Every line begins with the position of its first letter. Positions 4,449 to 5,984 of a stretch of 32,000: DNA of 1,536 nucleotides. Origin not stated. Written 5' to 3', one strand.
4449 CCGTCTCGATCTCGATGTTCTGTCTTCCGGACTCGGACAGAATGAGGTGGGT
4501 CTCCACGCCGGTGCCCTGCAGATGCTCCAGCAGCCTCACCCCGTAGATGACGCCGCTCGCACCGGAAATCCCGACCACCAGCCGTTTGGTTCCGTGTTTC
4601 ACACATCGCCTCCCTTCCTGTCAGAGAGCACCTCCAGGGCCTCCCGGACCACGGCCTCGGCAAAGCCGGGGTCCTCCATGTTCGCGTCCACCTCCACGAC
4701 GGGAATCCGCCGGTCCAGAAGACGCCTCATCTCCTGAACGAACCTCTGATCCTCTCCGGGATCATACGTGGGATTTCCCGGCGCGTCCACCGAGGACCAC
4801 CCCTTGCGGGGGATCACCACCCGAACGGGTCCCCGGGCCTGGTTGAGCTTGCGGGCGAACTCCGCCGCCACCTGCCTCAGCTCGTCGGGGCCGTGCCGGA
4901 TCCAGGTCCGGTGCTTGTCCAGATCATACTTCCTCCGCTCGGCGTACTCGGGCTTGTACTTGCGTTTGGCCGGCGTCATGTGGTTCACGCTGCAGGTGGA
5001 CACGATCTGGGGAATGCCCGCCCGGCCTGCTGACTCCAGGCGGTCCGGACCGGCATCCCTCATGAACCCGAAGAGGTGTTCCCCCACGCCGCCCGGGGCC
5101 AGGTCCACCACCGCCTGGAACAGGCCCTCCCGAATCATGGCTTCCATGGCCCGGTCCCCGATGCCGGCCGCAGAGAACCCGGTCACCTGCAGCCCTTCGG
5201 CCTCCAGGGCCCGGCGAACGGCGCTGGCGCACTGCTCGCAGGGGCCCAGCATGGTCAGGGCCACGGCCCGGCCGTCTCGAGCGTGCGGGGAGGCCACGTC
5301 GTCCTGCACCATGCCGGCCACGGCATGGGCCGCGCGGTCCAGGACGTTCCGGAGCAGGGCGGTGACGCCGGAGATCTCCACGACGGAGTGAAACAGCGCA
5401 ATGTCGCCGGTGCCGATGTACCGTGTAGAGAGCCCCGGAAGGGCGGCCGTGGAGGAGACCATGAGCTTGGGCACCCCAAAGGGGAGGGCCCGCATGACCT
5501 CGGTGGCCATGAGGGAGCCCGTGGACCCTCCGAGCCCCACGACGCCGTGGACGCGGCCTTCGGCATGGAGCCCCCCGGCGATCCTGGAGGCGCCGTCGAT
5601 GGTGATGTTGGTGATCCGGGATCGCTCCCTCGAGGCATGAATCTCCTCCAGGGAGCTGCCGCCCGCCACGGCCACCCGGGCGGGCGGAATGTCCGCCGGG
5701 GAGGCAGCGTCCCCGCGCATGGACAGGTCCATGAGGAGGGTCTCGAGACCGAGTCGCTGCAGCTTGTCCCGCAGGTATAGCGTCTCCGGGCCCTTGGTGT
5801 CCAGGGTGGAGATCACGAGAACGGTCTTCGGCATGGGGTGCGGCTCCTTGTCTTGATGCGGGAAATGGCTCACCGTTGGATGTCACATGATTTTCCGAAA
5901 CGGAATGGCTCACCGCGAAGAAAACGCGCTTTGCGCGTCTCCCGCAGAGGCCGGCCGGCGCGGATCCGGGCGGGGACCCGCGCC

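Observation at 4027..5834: UPF0261/Tm-1-like ATP-binding protein translationally coupled to UbiX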

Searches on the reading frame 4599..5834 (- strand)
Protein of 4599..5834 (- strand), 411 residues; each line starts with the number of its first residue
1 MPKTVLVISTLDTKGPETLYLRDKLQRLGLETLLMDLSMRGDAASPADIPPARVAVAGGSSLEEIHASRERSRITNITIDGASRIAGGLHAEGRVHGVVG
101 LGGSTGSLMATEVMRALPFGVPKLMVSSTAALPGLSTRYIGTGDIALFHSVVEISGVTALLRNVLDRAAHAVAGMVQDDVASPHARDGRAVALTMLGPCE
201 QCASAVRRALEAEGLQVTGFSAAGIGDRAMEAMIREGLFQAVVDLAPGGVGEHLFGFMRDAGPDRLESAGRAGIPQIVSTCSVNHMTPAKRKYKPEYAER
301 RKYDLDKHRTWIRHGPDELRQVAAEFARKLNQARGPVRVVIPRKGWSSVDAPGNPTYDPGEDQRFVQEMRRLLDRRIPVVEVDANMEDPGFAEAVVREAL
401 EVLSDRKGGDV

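Call 6: search_protein_families(library=pfam, proteins=[window:4599-5834:-])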
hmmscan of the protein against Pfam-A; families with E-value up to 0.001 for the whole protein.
window:4599-5834:- (411 aa): 2 families
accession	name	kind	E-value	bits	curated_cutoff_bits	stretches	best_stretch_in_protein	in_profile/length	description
PF23189.1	UPF0261_C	-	3.6e-67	226.3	27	1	190-402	3-217/218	Uncharacterised protein family (UPF0261) C-terminal domain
PF06792.17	UPF0261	-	1.2e-53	182.2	27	1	3-178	1-173/176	Uncharacterised protein family (UPF0261) N-terminal domain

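Call 9: search_protein_families(library=ncbifam, proteins=[window:4599-5834:-])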
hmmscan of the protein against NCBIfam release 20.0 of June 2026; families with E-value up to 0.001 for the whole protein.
window:4599-5834:- (411 aa): 4 families
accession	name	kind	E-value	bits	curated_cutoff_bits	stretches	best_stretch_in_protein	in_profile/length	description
NF002674.0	PRK02399.1-2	subfamily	3.6e-112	375.1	335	1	3-406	3-404/410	hypothetical protein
NF002676.0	PRK02399.1-4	equivalog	7.5e-100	334.7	556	1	3-398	5-399/415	hypothetical protein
NF002673.0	PRK02399.1-1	equivalog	7.2e-76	255.8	520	1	2-403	2-399/404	hypothetical protein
NF002675.0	PRK02399.1-3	equivalog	3.8e-64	216.9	648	1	4-402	3-395/398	hypothetical protein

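Call 13: search_solved_structures(query=window:4599-5834:-, show_alignments=3, max_evalue=0.001)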
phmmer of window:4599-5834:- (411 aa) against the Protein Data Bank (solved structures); distinct sequences matched with E-value up to 0.001: 4.
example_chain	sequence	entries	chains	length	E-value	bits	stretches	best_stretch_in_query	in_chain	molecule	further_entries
9mpy_A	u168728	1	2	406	1.6e-61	211.8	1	4-404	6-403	UPF0261 domain-containing protein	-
3wry_A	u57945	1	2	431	2.4e-47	165.1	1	92-402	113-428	Tm-1 protein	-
3wrw_A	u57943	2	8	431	2.5e-47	165.1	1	92-402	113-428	Tm-1 protein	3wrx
3wrv_A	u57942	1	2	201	2.7e-15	59.6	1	91-177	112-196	Tm-1 protein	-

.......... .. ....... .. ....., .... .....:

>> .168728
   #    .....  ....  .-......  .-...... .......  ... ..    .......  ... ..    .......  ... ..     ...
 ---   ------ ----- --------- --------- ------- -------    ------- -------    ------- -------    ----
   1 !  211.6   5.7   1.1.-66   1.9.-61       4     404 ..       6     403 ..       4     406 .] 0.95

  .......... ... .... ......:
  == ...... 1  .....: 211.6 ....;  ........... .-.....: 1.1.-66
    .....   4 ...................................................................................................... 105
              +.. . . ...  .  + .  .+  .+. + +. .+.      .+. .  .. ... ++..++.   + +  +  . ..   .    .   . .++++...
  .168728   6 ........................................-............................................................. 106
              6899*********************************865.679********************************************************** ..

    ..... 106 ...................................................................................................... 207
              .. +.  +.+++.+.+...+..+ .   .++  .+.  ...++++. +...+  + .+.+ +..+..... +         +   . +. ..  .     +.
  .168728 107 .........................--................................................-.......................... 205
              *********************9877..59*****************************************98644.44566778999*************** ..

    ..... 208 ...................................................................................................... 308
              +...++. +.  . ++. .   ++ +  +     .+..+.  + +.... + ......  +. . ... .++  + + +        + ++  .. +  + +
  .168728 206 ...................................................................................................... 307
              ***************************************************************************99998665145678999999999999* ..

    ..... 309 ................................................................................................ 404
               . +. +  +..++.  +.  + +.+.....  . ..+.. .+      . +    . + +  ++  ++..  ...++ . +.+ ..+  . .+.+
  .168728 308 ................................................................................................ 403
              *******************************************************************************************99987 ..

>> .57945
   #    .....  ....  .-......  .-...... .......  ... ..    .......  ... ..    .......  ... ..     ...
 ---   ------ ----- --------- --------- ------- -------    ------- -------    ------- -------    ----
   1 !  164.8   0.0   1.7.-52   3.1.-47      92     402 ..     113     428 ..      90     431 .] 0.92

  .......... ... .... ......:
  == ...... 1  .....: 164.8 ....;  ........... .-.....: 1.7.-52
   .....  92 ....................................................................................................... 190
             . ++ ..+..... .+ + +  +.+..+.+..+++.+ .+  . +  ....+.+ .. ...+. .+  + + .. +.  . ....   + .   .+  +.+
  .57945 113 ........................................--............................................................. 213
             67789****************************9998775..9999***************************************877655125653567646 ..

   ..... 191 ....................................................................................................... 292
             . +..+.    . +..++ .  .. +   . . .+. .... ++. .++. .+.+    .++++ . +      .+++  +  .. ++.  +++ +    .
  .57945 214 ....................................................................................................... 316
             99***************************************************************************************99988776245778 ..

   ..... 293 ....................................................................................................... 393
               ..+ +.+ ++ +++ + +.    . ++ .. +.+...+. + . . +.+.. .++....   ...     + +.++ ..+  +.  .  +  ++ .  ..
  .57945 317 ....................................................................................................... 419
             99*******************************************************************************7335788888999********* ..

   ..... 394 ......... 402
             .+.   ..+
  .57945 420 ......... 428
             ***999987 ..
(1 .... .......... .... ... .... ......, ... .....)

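Call 19: find_homologous_proteins(query=window:4599-5834:-, max_evalue=1e-20)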
Query window:4599-5834:- (411 aa): 3742 proteins with E <= 1e-20 among 8000 candidates; the best 120 are listed.
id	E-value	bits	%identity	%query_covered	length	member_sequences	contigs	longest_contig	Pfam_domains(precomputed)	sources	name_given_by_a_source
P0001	1.1e-266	902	100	100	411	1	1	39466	PF23189.2,PF06792.18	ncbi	-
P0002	4.7e-223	759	85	98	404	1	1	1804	PF23189.2,PF06792.18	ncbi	-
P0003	1.6e-219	747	86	95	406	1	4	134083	PF23189.2,PF06792.18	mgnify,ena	mgnify:FL=1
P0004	6.9e-219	745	84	99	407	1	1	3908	PF23189.2,PF06792.18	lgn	-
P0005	2.2e-216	737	84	99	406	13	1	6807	PF23189.2,PF06792.18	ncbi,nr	ncbi:MAG: Tm-1-like ATP-binding domain-containing protein [Deltaproteobacteria bacterium]|nr:Tm-1-li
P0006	7.0e-216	735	83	98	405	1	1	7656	PF23189.2,PF06792.18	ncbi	-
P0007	1.9e-215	734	83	98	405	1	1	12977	PF23189.2,PF06792.18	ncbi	-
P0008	7.9e-215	731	83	98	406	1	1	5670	PF23189.2,PF06792.18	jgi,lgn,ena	-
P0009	1.9e-214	730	84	99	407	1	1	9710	PF23189.2,PF06792.18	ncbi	-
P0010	9.1e-214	728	82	98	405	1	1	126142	PF23189.2,PF06792.18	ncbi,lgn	ncbi:MAG: Tm-1-like ATP-binding domain-containing protein [Desulfatiglandales bacterium]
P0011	1.2e-213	728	82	98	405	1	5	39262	PF23189.2,PF06792.18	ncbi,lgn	ncbi:MAG: Tm-1-like ATP-binding domain-containing protein [Thermodesulfobacteriota bacterium]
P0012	1.4e-213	727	82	99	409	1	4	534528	PF23189.2,PF06792.18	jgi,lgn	-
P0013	1.1e-212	724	83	98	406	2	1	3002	PF23189.2,PF06792.18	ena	-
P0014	2.9e-212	723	82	98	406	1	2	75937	PF23189.2,PF06792.18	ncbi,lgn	-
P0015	2.1e-202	691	81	92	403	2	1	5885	PF23189.2,PF06792.18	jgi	-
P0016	3.4e-202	690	77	98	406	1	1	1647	PF23189.2,PF06792.18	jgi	jgi:uncharacterized protein (UPF0261 family)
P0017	3.2e-201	687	78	98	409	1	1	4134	PF23189.2,PF06792.18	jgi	jgi:uncharacterized protein (UPF0261 family)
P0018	4.7e-201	686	76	99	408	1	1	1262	PF23189.2,PF06792.18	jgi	jgi:uncharacterized protein (UPF0261 family)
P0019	2.2e-199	681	75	99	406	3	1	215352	PF23189.2,PF06792.18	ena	-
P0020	1.0e-196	672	83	90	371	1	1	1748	PF23189.2,PF06792.18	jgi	jgi:uncharacterized protein (UPF0261 family)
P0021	8.8e-196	669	75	98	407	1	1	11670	PF23189.2,PF06792.18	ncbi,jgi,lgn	-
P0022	5.7e-195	666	73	98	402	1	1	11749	PF23189.2,PF06792.18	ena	-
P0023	8.6e-195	665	73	98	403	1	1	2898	PF23189.2,PF06792.18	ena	-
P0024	9.7e-195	665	72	98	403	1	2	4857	PF23189.2,PF06792.18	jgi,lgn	jgi:uncharacterized protein (UPF0261 family)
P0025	1.2e-194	665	73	100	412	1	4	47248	PF23189.2,PF06792.18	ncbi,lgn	-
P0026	2.9e-194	664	74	98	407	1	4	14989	PF23189.2,PF06792.18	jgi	jgi:uncharacterized protein (UPF0261 family)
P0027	3.2e-194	664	73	98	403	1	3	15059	PF23189.2,PF06792.18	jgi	jgi:uncharacterized protein (UPF0261 family)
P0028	7.5e-194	662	75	98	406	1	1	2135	PF23189.2,PF06792.18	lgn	-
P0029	9.6e-194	662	74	98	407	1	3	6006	PF23189.2,PF06792.18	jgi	jgi:uncharacterized protein (UPF0261 family)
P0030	1.0e-193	662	74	98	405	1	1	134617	PF23189.2,PF06792.18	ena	-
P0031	2.1e-193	661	73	98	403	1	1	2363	PF23189.2,PF06792.18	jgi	jgi:uncharacterized protein (UPF0261 family)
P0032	2.7e-193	661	72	98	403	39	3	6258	PF23189.2,PF06792.18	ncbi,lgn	-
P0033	3.0e-193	660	73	98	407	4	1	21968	PF23189.2,PF06792.18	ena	-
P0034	3.1e-193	660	73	98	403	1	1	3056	PF23189.2,PF06792.18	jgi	jgi:uncharacterized protein (UPF0261 family)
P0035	5.7e-193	659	73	98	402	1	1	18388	PF23189.2,PF06792.18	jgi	-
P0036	7.6e-193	659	73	98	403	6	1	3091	PF23189.2,PF06792.18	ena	-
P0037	9.9e-193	659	74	95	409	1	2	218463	PF23189.2,PF06792.18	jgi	-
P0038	1.5e-192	658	72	98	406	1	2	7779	PF23189.2,PF06792.18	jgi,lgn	jgi:uncharacterized protein (UPF0261 family)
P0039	2.4e-192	657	74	98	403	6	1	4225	PF23189.2,PF06792.18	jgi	jgi:uncharacterized protein (UPF0261 family)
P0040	5.2e-192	656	75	98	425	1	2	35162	PF23189.2,PF06792.18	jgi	-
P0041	1.4e-191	655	73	98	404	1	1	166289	PF23189.2,PF06792.18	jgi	-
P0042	2.1e-191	654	75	98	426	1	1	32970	PF23189.2,PF06792.18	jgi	-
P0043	4.1e-191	653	75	98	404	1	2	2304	PF23189.2,PF06792.18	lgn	-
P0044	5.8e-191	653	72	98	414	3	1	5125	PF23189.2,PF06792.18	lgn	-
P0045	5.9e-191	653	74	98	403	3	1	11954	PF23189.2,PF06792.18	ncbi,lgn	-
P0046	6.0e-191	653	74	98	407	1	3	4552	PF23189.2,PF06792.18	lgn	-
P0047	1.1e-190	652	73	94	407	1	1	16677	PF23189.2,PF06792.18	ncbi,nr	ncbi:MAG: Tm-1-like ATP-binding domain-containing protein [Deltaproteobacteria bacterium]|nr:Tm-1-li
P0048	1.2e-190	652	73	98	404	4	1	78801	PF23189.2,PF06792.18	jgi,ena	-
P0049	1.5e-190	652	73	94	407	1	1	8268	PF23189.2,PF06792.18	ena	-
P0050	1.6e-190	651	72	98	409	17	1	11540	PF23189.2,PF06792.18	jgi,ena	-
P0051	1.9e-190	651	72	98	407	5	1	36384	PF23189.2,PF06792.18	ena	-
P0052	2.3e-190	651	73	98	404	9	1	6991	PF23189.2,PF06792.18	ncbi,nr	ncbi:MAG: Tm-1-like ATP-binding domain-containing protein [Deltaproteobacteria bacterium]|nr:Tm-1-li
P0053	2.3e-190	651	73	98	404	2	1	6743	PF23189.2,PF06792.18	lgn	-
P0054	2.4e-190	651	73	98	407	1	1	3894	PF23189.2,PF06792.18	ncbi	-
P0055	2.5e-190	651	73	98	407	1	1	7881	PF23189.2,PF06792.18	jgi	jgi:uncharacterized protein (UPF0261 family)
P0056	3.0e-190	650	73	94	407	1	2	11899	PF23189.2,PF06792.18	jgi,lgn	-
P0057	3.2e-190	650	75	98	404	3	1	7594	PF23189.2,PF06792.18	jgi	jgi:uncharacterized protein (UPF0261 family)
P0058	3.2e-190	650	74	94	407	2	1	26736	PF23189.2,PF06792.18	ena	-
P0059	3.3e-190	650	70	98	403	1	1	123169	PF23189.2,PF06792.18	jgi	jgi:uncharacterized protein (UPF0261 family)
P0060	3.6e-190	650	72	98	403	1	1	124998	PF23189.2,PF06792.18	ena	-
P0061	3.8e-190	650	74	98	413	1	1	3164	PF23189.2,PF06792.18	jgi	-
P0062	4.5e-190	650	73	98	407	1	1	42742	PF23189.2,PF06792.18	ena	-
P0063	5.1e-190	650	72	98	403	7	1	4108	PF23189.2,PF06792.18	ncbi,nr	ncbi:MAG: Tm-1-like ATP-binding domain-containing protein [Proteobacteria bacterium]|nr:Tm-1-like AT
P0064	5.1e-190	650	71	98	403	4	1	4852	PF23189.2,PF06792.18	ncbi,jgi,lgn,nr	ncbi:MAG: Tm-1-like ATP-binding domain-containing protein [Deltaproteobacteria bacterium]|nr:Tm-1-li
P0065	5.2e-190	650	72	98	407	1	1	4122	PF23189.2,PF06792.18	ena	-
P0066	6.0e-190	650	71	98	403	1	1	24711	PF23189.2,PF06792.18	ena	-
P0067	6.3e-190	649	72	97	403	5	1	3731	PF23189.2,PF06792.18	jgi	jgi:uncharacterized protein (UPF0261 family)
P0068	6.6e-190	649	71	98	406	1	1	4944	PF23189.2,PF06792.18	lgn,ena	-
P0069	9.5e-190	649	71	98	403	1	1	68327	PF23189.2,PF06792.18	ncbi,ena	-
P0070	1.0e-189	649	70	98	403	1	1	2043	PF23189.2,PF06792.18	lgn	-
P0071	1.1e-189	649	72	98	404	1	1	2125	PF23189.2,PF06792.18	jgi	-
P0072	1.3e-189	648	72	98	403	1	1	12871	PF23189.2,PF06792.18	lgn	-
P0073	1.4e-189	648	72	97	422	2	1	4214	PF23189.2,PF06792.18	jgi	jgi:uncharacterized protein (UPF0261 family)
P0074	1.4e-189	648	72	97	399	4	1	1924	PF23189.2,PF06792.18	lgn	-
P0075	1.9e-189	648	71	98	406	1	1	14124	PF23189.2,PF06792.18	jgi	-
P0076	1.9e-189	648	73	98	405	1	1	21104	PF23189.2,PF06792.18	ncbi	ncbi:MAG: Tm-1-like ATP-binding domain-containing protein [Candidatus Desulfacyla sp.]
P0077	2.0e-189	648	71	98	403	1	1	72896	PF23189.2,PF06792.18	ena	-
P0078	2.1e-189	648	73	97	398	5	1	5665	PF23189.2,PF06792.18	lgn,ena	-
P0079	2.4e-189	648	72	98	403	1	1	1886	PF23189.2,PF06792.18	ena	-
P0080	2.5e-189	647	73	98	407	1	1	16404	PF23189.2,PF06792.18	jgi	jgi:uncharacterized protein (UPF0261 family)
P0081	2.7e-189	647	73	94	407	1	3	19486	PF23189.2,PF06792.18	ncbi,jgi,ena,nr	ncbi:MAG: Tm-1-like ATP-binding domain-containing protein [Deltaproteobacteria bacterium]|jgi:unchar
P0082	2.7e-189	647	73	94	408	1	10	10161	PF23189.2,PF06792.18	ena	-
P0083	2.7e-189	647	73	94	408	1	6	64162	PF23189.2,PF06792.18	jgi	jgi:uncharacterized protein (UPF0261 family)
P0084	2.8e-189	647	73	98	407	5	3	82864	PF23189.2,PF06792.18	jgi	-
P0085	3.3e-189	647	74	95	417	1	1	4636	PF23189.2,PF06792.18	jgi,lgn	-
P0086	3.8e-189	647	70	98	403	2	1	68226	PF23189.2,PF06792.18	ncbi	ncbi:MAG: Tm-1-like ATP-binding domain-containing protein [Pseudomonadota bacterium]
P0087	4.5e-189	647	70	98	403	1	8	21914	PF23189.2,PF06792.18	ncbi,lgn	-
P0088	5.3e-189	646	71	98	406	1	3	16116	PF23189.2,PF06792.18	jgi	-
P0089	6.7e-189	646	73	94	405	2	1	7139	PF23189.2,PF06792.18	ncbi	-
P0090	6.8e-189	646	73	98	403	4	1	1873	PF23189.2,PF06792.18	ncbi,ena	-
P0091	7.0e-189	646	73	98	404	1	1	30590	PF23189.2,PF06792.18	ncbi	-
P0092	7.0e-189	646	71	98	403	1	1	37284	PF23189.2,PF06792.18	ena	-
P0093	7.1e-189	646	71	98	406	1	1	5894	PF23189.2,PF06792.18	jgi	-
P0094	7.1e-189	646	74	98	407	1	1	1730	PF23189.2,PF06792.18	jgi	jgi:uncharacterized protein (UPF0261 family)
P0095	8.5e-189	646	73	98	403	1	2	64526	PF23189.2,PF06792.18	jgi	jgi:uncharacterized protein (UPF0261 family)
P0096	9.4e-189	646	73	94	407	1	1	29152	PF23189.2,PF06792.18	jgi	jgi:uncharacterized protein (UPF0261 family)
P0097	1.2e-188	645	73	94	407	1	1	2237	PF23189.2,PF06792.18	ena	-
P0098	1.2e-188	645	72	98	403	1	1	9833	PF23189.2,PF06792.18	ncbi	-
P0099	1.3e-188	645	72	98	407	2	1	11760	PF23189.2,PF06792.18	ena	-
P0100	1.3e-188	645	71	98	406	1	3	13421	PF23189.2,PF06792.18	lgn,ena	-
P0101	1.3e-188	645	73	93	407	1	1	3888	PF23189.2,PF06792.18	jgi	jgi:uncharacterized protein (UPF0261 family)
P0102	1.3e-188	645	70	98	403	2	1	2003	PF23189.2,PF06792.18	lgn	-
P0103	1.6e-188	645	71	98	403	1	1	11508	PF23189.2,PF06792.18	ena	-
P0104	1.7e-188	645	72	99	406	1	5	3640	PF23189.2,PF06792.18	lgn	-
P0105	1.9e-188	645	73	98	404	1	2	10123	PF23189.2,PF06792.18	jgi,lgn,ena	-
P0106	2.1e-188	644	69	98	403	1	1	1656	PF23189.2,PF06792.18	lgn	-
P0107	4.6e-188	643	73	98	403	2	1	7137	PF23189.2,PF06792.18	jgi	jgi:uncharacterized protein (UPF0261 family)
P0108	4.9e-188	643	70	98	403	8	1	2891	PF23189.2,PF06792.18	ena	-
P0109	5.3e-188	643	73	98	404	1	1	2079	PF23189.2,PF06792.18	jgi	-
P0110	5.5e-188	643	69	98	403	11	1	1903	PF23189.2,PF06792.18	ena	-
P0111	6.9e-188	643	71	98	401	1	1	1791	PF23189.2,PF06792.18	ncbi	ncbi:MAG: Tm-1-like ATP-binding domain-containing protein, partial [Gammaproteobacteria bacterium]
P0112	7.6e-188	643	73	94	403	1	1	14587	PF23189.2,PF06792.18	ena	-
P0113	8.5e-188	642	73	94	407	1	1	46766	PF23189.2,PF06792.18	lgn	-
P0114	8.9e-188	642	72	98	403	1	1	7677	PF23189.2,PF06792.18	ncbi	-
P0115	1.0e-187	642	71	98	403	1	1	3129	PF23189.2,PF06792.18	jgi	jgi:uncharacterized protein (UPF0261 family)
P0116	1.3e-187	642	71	98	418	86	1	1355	PF23189.2,PF06792.18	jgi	jgi:uncharacterized protein (UPF0261 family)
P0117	1.3e-187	642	74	98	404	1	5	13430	PF23189.2,PF06792.18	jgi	jgi:uncharacterized protein (UPF0261 family)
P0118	1.8e-187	641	71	98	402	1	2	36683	PF23189.2,PF06792.18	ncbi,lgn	-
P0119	2.4e-187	641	73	98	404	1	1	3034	PF23189.2,PF06792.18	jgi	-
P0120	2.8e-187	641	71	98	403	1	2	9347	PF23189.2,PF06792.18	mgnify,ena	mgnify:CR=1 FL=1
